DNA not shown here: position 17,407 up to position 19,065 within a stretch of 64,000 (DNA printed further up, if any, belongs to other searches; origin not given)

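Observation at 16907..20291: MtmC-like corrinoid protein plus two tandem pyrrolysine-free MtmB-like methyltransferases in a non-methanogen context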

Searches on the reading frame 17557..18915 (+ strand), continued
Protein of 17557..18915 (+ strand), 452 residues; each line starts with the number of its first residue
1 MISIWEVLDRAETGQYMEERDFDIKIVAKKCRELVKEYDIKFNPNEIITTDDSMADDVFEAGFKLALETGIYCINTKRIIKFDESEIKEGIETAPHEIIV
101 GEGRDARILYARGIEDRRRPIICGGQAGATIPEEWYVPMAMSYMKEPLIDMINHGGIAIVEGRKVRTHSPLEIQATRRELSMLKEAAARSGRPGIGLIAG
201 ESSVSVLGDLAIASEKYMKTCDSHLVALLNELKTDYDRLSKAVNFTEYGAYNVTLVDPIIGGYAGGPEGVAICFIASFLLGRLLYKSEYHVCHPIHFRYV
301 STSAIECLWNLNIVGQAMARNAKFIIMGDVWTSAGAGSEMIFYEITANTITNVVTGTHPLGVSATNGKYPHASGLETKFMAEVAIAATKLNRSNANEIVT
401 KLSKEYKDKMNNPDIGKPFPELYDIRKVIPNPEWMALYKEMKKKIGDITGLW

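Call 94: search_protein_families(library=pfam, proteins=[L052:1516-3309:+, L052:3436-4134:+, L052:10140-11363:+, L052:12049-14007:+, L059:8296-9162:+, L059:9146-10540:+, L021:12997-13968:-, L015:5956-9153:-, L061:3109-3546:+, L032:1-933:+], max_evalue=0.001)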
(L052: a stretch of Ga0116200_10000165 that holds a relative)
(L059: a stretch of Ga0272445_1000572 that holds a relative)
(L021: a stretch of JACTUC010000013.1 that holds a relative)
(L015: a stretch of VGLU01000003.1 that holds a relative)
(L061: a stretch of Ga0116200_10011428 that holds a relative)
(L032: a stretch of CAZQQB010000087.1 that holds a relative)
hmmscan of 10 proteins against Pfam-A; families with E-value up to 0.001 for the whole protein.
L052:1516-3309:+ (597 aa): 3 families
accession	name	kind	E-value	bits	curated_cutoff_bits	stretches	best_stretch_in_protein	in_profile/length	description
PF13382.11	Adenine_deam_C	-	7.8e-60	201.6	27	1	419-588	1-169/169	Adenine deaminase C-terminal domain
PF01979.26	Amidohydro_1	-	2e-32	113.2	25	1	77-363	1-345/345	Amidohydrolase family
PF07969.17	Amidohydro_3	-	3e-10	40.6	29.7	1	308-364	407-472/472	Amidohydrolase family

L052:3436-4134:+ (232 aa): 1 family
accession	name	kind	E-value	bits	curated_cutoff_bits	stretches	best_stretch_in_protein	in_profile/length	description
PF00892.27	EamA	-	1.1e-31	110.4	28.2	2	3-134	2-133/135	EamA-like transporter family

L052:10140-11363:+ (407 aa): 7 families
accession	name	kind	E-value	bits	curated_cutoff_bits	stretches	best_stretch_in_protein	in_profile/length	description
PF00126.33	HTH_1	-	1.6e-12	47.6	26.6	1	319-380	3-59/60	Bacterial regulatory helix-turn-helix protein, lysR family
PF04055.27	Radical_SAM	-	2.4e-08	34.8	29.5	1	37-112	2-82/166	Radical SAM superfamily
PF13404.12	HTH_AsnC-type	-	2.4e-06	27.7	27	1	315-354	1-42/42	AsnC-type helix-turn-helix domain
PF13556.12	HTH_30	-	5.7e-05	23.3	27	1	325-361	8-44/59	PucR C-terminal helix-turn-helix domain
PF13412.12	HTH_24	-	0.00027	20.9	21.9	1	333-355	21-43/48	Winged helix-turn-helix DNA-binding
PF09862.15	DUF2089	-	0.00029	20.9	33.4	1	315-359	1-46/47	Domain of unknown function (DUF2089)-HTH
PF09339.16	HTH_IclR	-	0.00071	19.7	22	0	320-354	9-43/52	IclR helix-turn-helix domain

L052:12049-14007:+ (652 aa): 1 family
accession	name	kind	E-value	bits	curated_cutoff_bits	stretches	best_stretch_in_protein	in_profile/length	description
PF03063.25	Prismane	-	1.6e-190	634.6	27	1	71-630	1-512/513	Prismane/CO dehydrogenase family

L059:8296-9162:+ (288 aa): 2 families
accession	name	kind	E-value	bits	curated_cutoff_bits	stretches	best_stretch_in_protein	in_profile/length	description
PF10418.14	DHODB_Fe-S_bind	-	2.3e-12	46.9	23.9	1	218-254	1-40/41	Iron-sulfur cluster binding domain of dihydroorotate dehydrogenase B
PF00175.26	NAD_binding_1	-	0.00094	20.3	22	0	110-203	2-108/109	Oxidoreductase NAD-binding domain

L059:9146-10540:+ (464 aa): 11 families
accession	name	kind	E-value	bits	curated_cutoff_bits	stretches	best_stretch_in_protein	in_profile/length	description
PF14691.11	Fer4_20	-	8.3e-41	138.8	25.8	1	21-131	1-112/113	Dihydroprymidine dehydrogenase domain II, 4Fe-4S cluster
PF07992.20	Pyr_redox_2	-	4.3e-33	115.4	26.1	1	145-438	2-280/291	Pyridine nucleotide-disulphide oxidoreductase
PF00070.33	Pyr_redox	-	6.5e-13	49.4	22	2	285-359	2-79/82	Pyridine nucleotide-disulphide oxidoreductase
PF13738.12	Pyr_redox_3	-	4.3e-11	43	30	1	279-430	161-302/305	Pyridine nucleotide-disulphide oxidoreductase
PF13450.12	NAD_binding_8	-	1.3e-07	32.2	21.9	1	148-181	1-34/68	NAD(P)-binding Rossmann-like domain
PF12831.13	FAD_oxidored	-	5.6e-07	29.6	27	1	146-185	2-41/416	FAD dependent oxidoreductase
PF01262.27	AlaDh_PNT_C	-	1.5e-05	25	23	0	257-315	5-60/214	Alanine dehydrogenase/PNT, C-terminal domain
PF03807.23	F420_oxidored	-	0.00016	22.6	21.6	0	285-331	2-49/94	NADP oxidoreductase coenzyme F420-dependent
PF01266.30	DAO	-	0.00024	21.2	27.9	1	146-179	2-35/353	FAD dependent oxidoreductase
PF03486.20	HI0933_like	-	0.00053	19.9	50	0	145-179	2-36/244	HI0933-like protein Rossmann domain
PF01134.28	GIDA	-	0.00054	19.6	22.1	0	146-173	2-29/391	Glucose inhibited division protein A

L021:12997-13968:- (323 aa): 0 families

L015:5956-9153:- (1065 aa): 11 families
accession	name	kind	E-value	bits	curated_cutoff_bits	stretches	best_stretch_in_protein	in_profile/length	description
PF00989.32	PAS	-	7.4e-88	290.6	22.6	6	25-132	4-113/113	PAS fold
PF08448.16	PAS_4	-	1.1e-83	277.2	23.1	6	29-136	2-109/110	PAS fold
PF13426.13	PAS_9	-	2.9e-79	262.4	27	5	33-134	2-103/103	PAS domain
PF13188.13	PAS_8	-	5.8e-47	156.5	21.8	4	24-70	3-49/65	PAS domain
PF08447.18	PAS_3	-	1.4e-38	131.4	25.6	3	169-242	2-76/89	PAS fold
PF02518.31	HATPase_c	-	3.8e-27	95.4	26.4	1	922-1032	1-110/111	Histidine kinase-, DNA gyrase B-, and HSP90-like ATPase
PF24820.1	Diguanyl_cycl_sensor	-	3.8e-20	72.3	28.1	1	686-743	2-57/109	Diguanylate cyclase-like sensor domain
PF12860.13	PAS_7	-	2.2e-18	66.9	27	1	28-140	1-115/115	PAS fold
PF00512.31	HisKA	-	7.4e-14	52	26.9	1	809-876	2-66/66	His Kinase A (phospho-acceptor) domain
PF13596.12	PAS_10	-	4.4e-12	47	22.1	1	36-133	13-106/106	PAS domain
PF14598.12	PAS_11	-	7e-09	36.1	25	0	696-738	8-49/109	PAS domain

L061:3109-3546:+ (145 aa): 0 families

L032:1-933:+ (310 aa): 1 family
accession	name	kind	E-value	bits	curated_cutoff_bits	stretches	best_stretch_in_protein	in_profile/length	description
PF01968.24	Hydantoinase_A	-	1e-28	100.8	22.9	1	10-149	32-174/291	Hydantoinase/oxoprolinase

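Call 98: search_protein_representatives(protein=window:17557-18912:+)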
Query: 452 residues. Proteins with E-value up to 0.001 (for the whole library): 994; up to 1e-10: 624; up to 1e-30: 238. The best 150 are listed.
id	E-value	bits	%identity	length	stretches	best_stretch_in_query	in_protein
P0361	1.2e-129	449.7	47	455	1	8-450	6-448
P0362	5.7e-129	447.5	48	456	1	1-446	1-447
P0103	3.2e-128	445.0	44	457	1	3-448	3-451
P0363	1.3e-121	423.2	44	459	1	4-448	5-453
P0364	2.6e-117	409.1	45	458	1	1-448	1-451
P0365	5.2e-115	401.5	43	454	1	1-446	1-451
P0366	1.8e-114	399.7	41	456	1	1-447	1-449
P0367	2.3e-113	396.0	43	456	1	1-448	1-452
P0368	8.8e-109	380.9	41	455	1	7-448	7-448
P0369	4.0e-103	362.3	42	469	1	4-448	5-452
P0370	1.6e-101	357.0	39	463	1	4-448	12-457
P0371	2.4e-99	349.8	40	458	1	3-448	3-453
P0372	2.6e-99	349.7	39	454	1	1-448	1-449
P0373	9.8e-99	347.8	39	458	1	5-447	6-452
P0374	1.8e-96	340.3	42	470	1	1-451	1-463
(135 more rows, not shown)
